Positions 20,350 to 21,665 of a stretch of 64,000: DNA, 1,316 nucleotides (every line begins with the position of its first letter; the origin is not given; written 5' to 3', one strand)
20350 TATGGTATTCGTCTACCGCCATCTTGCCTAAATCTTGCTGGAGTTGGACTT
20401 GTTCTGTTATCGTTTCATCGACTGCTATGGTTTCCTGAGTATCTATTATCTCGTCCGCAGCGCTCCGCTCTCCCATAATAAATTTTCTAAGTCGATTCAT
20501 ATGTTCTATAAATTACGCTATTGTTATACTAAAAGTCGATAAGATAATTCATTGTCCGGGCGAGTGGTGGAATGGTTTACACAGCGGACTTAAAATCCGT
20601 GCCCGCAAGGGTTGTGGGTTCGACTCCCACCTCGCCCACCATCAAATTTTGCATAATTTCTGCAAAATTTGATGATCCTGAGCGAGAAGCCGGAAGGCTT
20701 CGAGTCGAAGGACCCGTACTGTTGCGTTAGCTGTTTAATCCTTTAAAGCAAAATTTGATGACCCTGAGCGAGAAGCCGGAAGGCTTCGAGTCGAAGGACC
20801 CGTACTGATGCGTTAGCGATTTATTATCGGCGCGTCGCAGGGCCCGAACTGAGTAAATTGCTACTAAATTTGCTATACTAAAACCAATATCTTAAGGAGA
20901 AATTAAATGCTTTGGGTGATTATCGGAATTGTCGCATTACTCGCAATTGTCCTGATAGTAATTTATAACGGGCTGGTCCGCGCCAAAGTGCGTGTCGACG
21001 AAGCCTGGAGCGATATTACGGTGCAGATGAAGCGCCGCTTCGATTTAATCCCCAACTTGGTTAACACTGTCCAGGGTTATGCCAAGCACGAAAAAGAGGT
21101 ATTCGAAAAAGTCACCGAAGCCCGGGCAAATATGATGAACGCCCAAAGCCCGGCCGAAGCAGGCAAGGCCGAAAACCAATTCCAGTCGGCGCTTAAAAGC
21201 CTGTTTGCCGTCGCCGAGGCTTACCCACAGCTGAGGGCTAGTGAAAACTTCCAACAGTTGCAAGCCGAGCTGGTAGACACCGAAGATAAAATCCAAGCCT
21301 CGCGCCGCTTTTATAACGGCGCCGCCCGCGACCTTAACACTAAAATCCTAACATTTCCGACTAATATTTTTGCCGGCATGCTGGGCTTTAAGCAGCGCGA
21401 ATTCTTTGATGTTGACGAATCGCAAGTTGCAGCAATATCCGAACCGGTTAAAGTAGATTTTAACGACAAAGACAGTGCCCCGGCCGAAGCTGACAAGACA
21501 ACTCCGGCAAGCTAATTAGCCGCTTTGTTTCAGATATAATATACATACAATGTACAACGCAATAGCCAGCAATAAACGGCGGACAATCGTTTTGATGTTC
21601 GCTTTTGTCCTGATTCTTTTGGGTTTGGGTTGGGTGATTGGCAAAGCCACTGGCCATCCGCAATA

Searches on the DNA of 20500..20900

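Call 9: search_rna_families(source=window, start=20500, end=20900, threshold=evalue, max_evalue=10, show_alignments=3)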
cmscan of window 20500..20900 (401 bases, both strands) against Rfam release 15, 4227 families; matches with E-value up to 10: 13.
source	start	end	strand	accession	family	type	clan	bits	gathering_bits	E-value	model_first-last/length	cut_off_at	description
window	20558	20638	+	RF00005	tRNA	Gene; tRNA;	CL00001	61.7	29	3.7e-13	1-71/71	no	tRNA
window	20625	20692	-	RF03707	mir-1892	Gene; miRNA;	-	22.2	86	0.023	1-80/80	no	mir-1892 microRNA precursor family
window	20635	20679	-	RF00245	mir-19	Gene; miRNA;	CL00110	21.7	50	0.097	1-79/79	no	mir-19 microRNA precursor family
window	20620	20694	-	RF00780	MIR477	Gene; miRNA;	-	19.4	65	0.14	1-99/99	no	MIR477 microRNA precursor family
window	20856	20900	+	RF02644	Spy490380c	Gene; sRNA;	-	19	65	7.9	1-45/96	3'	S. pyogenes small RNA Spy490380c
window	20558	20639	-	RF04354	Plastid-ycf2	Cis-reg;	-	17.2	65.7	0.7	1-75/75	no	Plastid-ycf2 5UTR RNA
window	20621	20702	-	RF01915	mir-2238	Gene; miRNA;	-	16.1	52.2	1.6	1-86/86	no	mir-2238 microRNA precursor family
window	20614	20688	+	RF04321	tmRNA_permuted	Gene;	-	15.7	47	0.34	36-95/213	no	permuted transfer-messenger RNA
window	20631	20687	+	RF04168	MIR839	Gene; miRNA;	-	14.4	200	2.1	1-267/267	no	MIR839 microRNA precursor family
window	20625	20696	-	RF04211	MIR5185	Gene; miRNA;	-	14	101.7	6.7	1-111/111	no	MIR5185 microRNA precursor family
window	20550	20646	-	RF03417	mir-343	Gene; miRNA;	-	13.5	70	6.5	1-70/70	no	mir-343 microRNA precursor family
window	20594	20637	-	RF04351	Plastid-psbl-rps4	Cis-reg;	-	13.4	68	5.7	1-53/53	no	Plastid-psbl-rps4 3UTR RNA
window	20668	20727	+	RF01134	sR30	Gene; snRNA; snoRNA; CD-box;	-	9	38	9.9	1-57/57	no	Small nucleolar RNA sR30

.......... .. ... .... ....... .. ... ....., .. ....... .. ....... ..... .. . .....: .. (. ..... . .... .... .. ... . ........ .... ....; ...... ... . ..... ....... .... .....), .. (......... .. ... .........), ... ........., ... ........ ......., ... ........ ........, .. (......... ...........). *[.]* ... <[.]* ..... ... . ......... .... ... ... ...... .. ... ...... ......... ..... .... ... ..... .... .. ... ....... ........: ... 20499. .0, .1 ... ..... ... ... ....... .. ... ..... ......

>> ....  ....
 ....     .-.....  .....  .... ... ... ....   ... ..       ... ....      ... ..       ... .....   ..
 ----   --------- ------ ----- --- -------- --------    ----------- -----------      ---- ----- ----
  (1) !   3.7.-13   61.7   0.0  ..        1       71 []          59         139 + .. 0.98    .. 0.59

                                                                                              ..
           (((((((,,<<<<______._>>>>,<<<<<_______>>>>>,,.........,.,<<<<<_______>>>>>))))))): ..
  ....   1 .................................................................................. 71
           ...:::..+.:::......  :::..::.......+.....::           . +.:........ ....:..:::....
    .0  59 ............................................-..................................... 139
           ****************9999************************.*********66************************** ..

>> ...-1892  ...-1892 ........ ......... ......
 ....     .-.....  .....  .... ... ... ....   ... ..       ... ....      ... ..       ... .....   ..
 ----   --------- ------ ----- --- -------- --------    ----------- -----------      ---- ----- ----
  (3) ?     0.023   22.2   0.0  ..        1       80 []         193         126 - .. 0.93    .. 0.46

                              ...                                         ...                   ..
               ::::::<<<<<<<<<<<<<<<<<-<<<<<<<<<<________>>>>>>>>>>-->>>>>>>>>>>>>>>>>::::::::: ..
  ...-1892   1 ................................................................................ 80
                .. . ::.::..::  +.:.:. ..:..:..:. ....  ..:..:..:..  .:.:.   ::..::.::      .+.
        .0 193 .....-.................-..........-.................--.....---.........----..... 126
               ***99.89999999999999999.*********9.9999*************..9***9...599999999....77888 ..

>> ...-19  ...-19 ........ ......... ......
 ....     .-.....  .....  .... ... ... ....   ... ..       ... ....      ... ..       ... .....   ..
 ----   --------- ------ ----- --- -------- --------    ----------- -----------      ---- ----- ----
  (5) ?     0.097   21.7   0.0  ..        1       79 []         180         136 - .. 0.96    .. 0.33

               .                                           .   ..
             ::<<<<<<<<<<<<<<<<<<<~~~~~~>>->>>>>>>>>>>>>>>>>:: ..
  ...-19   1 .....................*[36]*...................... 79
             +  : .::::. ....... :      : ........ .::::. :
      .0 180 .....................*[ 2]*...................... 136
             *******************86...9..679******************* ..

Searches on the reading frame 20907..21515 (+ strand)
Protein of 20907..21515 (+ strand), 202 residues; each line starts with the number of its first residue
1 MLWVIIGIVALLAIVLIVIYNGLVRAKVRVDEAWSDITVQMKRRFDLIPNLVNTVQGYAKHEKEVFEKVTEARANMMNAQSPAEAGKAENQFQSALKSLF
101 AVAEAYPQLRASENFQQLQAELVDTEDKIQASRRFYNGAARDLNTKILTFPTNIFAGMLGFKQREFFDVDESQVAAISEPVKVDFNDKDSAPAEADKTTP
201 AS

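Call 23: find_encoding_contigs(protein=window:20907-21515:+, flank=10000, max_places=10)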
Protein window:20907-21515:+ (202 aa): no gene with exactly this product is on record in the collection.
